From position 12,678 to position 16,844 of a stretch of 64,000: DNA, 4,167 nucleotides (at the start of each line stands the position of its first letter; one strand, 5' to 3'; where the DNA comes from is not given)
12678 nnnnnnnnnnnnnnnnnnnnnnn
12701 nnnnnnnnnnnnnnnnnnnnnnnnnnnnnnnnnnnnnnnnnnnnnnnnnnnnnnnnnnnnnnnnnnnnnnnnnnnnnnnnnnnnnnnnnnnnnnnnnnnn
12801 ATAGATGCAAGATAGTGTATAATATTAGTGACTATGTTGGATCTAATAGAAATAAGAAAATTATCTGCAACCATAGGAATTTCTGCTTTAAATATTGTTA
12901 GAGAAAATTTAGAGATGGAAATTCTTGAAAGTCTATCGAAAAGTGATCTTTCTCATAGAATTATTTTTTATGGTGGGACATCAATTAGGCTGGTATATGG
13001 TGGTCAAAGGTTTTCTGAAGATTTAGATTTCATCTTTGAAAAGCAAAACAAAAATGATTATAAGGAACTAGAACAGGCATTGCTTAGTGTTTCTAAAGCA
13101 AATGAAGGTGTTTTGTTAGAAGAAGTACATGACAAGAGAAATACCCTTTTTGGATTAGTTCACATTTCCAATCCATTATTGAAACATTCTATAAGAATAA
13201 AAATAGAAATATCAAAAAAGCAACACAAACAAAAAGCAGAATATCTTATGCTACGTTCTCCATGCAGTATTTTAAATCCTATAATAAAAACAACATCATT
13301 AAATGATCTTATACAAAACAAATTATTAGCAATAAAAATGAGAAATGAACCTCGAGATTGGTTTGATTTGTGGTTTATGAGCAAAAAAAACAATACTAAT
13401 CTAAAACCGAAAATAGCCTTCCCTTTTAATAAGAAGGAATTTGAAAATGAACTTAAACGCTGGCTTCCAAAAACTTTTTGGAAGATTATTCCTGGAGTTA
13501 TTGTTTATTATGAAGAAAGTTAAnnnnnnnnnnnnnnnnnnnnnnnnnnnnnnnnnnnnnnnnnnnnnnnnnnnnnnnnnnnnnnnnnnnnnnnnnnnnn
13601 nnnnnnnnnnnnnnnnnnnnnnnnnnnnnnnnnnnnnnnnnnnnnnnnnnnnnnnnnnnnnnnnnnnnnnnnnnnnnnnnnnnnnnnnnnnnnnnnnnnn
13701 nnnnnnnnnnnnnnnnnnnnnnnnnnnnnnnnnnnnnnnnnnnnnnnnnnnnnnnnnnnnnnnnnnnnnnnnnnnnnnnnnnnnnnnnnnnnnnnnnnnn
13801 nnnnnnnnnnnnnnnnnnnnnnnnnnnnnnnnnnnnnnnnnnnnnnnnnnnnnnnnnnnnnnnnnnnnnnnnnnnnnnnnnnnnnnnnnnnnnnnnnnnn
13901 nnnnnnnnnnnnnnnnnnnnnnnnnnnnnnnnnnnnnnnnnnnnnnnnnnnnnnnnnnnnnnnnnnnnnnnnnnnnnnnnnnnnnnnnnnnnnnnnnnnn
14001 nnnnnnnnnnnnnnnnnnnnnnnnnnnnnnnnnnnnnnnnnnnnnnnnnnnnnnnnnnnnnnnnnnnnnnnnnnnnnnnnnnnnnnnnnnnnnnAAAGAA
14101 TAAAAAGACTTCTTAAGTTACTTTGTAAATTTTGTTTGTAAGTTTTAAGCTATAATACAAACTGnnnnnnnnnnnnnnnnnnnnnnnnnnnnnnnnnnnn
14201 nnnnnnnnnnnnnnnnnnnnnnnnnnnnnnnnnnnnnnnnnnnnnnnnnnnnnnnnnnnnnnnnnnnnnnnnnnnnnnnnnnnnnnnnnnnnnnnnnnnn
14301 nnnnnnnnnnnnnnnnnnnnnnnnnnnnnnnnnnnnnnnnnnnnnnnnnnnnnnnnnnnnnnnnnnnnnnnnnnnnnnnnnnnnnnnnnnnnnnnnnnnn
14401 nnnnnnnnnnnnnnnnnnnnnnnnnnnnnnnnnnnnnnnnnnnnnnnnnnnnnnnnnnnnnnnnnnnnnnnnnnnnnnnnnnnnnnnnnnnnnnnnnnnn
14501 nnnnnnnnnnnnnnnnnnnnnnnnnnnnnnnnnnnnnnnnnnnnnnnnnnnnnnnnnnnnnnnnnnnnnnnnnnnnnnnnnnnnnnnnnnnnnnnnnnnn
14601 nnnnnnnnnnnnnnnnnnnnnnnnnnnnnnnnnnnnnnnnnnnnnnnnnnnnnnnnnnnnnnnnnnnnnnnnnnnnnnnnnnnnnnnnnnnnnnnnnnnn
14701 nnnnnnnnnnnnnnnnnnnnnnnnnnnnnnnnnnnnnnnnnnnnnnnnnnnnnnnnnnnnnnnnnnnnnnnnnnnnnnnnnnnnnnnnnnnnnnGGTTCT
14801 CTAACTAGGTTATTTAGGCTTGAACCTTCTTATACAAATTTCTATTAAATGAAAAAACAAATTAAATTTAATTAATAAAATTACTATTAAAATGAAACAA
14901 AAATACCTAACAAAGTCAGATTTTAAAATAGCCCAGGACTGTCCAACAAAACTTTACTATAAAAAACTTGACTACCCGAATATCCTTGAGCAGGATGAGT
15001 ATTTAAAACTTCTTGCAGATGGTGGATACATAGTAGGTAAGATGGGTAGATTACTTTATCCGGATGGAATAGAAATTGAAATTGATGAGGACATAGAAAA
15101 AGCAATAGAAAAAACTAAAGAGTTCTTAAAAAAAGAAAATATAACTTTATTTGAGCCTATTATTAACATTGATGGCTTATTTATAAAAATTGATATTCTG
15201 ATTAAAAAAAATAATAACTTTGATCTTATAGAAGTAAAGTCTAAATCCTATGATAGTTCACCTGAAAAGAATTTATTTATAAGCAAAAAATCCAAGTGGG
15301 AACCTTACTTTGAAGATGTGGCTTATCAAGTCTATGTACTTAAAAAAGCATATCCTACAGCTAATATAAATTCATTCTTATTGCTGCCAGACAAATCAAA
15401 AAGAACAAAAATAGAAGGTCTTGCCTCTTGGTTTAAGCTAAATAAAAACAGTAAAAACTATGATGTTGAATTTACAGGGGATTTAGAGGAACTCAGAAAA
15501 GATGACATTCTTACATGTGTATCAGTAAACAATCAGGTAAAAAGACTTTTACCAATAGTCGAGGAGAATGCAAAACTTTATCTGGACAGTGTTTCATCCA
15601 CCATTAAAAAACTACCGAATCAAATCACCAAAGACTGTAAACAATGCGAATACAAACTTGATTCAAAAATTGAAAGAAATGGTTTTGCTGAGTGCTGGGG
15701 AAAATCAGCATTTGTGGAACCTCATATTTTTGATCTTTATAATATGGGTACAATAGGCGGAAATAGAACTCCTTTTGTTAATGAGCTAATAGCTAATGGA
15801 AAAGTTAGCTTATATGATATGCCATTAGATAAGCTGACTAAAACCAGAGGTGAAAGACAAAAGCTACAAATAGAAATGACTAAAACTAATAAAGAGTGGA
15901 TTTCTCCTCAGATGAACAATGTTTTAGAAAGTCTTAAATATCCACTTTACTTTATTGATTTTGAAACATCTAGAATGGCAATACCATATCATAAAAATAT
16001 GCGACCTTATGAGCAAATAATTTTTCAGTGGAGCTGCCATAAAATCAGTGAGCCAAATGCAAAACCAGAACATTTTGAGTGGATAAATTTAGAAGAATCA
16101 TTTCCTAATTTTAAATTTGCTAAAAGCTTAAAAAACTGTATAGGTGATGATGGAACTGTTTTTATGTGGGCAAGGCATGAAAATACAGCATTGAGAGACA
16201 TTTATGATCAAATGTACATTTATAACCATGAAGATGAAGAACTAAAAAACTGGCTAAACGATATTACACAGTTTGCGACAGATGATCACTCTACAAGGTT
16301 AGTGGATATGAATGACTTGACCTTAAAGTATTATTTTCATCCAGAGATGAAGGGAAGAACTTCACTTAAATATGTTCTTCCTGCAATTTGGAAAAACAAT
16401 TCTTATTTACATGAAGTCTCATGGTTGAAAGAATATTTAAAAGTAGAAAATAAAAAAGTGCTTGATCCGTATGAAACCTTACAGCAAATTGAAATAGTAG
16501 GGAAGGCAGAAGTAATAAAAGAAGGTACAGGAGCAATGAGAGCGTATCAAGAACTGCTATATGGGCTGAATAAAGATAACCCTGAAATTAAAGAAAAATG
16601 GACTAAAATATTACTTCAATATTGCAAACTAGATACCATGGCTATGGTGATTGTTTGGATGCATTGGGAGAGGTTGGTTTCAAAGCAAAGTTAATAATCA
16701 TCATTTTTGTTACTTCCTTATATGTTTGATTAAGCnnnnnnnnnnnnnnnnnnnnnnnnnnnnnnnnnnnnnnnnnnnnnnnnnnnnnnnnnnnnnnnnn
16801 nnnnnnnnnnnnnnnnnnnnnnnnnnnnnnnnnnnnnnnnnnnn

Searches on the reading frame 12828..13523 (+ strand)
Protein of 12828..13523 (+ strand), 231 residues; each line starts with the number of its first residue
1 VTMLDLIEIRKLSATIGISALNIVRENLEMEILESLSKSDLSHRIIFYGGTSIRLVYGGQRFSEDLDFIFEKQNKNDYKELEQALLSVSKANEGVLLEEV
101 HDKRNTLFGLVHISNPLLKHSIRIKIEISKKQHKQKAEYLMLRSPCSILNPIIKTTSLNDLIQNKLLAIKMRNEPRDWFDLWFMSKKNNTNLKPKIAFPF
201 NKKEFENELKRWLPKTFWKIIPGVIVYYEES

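Call 27: search_protein_families(library=pfam, proteins=[window:12828-13523:+], max_evalue=0.01)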
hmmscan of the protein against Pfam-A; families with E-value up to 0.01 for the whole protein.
window:12828-13523:+ (231 aa): 1 family
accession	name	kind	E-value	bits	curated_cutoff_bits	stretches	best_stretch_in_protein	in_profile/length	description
PF08843.17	AbiEii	-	3.6e-26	93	22.5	1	32-191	2-174/238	Nucleotidyl transferase AbiEii toxin, Type IV TA system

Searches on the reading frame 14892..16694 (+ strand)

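Call 26: search_protein_families(library=pfam, proteins=[window:14892-16694:+], max_evalue=0.01)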
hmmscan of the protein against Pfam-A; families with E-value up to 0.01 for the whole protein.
window:14892-16694:+ (600 aa): 1 family
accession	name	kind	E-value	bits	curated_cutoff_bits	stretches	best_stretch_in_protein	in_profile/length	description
PF11074.14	DUF2779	-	2.8e-28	99.2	23.3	1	353-491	1-126/126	Domain of unknown function(DUF2779)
